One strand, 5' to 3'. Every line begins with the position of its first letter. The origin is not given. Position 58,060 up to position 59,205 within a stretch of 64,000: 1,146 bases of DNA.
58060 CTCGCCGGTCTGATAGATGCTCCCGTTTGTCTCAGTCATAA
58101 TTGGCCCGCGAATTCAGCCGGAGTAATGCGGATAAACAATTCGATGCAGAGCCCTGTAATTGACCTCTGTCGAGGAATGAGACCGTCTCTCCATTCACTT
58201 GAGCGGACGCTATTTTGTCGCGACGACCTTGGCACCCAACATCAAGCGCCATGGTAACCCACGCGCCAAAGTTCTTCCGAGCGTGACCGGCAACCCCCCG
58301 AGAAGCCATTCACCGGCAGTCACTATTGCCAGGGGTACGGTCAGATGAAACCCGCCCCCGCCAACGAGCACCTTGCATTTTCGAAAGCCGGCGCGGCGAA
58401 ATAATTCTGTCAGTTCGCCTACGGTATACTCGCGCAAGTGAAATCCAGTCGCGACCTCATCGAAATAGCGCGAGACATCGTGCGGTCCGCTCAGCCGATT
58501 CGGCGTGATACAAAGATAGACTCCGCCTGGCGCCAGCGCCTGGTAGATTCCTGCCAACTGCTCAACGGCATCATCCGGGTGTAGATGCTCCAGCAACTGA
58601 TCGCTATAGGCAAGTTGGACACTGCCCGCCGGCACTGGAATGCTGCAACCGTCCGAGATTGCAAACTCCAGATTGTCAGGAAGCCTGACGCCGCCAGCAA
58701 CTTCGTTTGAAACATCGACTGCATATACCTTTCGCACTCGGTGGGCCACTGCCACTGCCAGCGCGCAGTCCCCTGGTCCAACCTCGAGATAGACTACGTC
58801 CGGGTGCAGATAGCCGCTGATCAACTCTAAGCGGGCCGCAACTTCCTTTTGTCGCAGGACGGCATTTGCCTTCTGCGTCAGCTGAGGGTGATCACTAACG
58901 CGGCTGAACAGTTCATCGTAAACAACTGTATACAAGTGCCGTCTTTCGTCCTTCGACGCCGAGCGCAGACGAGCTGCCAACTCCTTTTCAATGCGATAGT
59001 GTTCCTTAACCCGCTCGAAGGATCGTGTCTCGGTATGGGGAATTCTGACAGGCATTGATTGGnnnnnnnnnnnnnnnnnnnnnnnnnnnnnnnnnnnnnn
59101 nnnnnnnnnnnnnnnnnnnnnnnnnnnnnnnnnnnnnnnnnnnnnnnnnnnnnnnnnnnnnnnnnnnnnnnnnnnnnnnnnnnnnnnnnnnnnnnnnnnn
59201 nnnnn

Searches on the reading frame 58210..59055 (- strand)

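Call 33: search_protein_families(library=pfam, proteins=[window:58210-59055:-], max_evalue=0.001)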
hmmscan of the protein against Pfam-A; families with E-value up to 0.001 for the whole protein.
window:58210-59055:- (281 aa): 4 families
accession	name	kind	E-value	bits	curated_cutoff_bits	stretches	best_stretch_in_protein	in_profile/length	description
PF13489.12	Methyltransf_23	-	4.2e-11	43.3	27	1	68-225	5-160/164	Methyltransferase domain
PF08241.18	Methyltransf_11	-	5.8e-10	40.1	21.2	1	90-181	1-94/95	Methyltransferase domain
PF13649.12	Methyltransf_25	-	1.7e-09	38.6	27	1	90-178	2-97/97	Methyltransferase domain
PF08242.18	Methyltransf_12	-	0.00078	20.6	30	0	90-179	1-97/98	Methyltransferase domain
